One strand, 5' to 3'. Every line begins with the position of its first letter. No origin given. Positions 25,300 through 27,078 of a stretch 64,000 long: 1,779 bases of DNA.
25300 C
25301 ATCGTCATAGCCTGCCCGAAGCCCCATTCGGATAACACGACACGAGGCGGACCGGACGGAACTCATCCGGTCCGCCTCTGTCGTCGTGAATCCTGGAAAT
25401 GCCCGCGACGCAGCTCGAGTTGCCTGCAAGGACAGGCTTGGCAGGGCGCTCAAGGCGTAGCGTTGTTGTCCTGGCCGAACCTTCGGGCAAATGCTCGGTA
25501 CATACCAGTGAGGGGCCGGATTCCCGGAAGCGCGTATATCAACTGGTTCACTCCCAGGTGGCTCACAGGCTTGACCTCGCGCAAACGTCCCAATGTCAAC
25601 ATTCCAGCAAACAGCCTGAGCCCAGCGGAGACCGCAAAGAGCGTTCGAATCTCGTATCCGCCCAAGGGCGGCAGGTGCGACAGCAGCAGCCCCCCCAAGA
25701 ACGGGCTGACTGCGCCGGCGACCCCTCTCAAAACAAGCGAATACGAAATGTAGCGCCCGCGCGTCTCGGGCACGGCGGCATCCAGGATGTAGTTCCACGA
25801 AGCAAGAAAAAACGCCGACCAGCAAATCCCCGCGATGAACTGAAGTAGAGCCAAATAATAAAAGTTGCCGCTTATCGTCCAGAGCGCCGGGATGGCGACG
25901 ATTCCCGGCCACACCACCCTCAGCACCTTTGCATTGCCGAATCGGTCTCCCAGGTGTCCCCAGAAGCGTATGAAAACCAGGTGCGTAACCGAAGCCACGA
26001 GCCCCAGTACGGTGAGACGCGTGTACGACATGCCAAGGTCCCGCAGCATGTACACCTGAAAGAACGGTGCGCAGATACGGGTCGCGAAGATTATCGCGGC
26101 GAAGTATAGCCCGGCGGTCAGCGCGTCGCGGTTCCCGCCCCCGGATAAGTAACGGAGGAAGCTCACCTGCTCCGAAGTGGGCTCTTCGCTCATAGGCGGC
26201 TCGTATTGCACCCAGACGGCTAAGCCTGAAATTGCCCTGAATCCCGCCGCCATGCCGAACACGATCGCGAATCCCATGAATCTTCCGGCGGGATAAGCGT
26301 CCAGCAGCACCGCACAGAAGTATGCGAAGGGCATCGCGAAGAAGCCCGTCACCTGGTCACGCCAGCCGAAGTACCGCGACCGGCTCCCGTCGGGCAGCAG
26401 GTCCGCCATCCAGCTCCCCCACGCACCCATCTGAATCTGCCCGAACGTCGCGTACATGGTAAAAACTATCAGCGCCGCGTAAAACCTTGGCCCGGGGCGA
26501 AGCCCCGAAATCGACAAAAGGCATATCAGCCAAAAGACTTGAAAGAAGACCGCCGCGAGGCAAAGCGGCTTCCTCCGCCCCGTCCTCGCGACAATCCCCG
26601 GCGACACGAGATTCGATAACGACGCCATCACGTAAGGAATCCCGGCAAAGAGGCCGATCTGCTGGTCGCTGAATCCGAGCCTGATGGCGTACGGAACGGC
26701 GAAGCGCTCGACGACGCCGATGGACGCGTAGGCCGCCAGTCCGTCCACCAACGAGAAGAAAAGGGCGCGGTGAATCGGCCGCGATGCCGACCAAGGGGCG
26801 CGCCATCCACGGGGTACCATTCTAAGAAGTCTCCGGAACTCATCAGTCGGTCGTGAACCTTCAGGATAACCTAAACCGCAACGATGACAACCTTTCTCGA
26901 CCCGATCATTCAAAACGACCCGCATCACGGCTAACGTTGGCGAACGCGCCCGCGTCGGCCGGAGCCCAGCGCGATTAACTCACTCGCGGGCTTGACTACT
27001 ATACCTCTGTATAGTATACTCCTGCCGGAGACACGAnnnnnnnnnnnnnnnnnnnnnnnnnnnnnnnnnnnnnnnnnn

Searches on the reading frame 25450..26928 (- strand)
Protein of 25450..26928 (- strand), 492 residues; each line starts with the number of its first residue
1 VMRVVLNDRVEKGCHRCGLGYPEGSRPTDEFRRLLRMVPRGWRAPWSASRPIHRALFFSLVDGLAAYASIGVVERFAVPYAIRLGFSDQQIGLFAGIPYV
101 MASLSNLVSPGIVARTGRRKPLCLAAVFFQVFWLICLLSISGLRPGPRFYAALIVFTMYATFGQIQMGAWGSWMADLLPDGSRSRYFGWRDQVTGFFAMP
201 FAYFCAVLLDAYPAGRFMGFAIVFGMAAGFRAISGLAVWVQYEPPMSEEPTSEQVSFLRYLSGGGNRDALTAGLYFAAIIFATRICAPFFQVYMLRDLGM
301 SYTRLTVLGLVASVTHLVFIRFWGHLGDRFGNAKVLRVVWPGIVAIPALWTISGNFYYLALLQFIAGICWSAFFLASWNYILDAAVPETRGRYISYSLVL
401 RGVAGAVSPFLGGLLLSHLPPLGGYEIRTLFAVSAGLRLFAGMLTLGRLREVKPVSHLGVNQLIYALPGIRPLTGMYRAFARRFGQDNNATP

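Call 38: search_protein_families(library=pfam, proteins=[window:25450-26928:-])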
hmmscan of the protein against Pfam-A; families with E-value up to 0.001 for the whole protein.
window:25450-26928:- (492 aa): 2 families
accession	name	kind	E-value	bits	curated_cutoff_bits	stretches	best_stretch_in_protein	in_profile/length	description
PF07690.21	MFS_1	-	2e-22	80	33.4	2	277-454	6-179/347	Major Facilitator Superfamily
PF12832.13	MFS_1_like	-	9.2e-09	35.2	25.2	1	289-416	234-362/373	MFS_1 like family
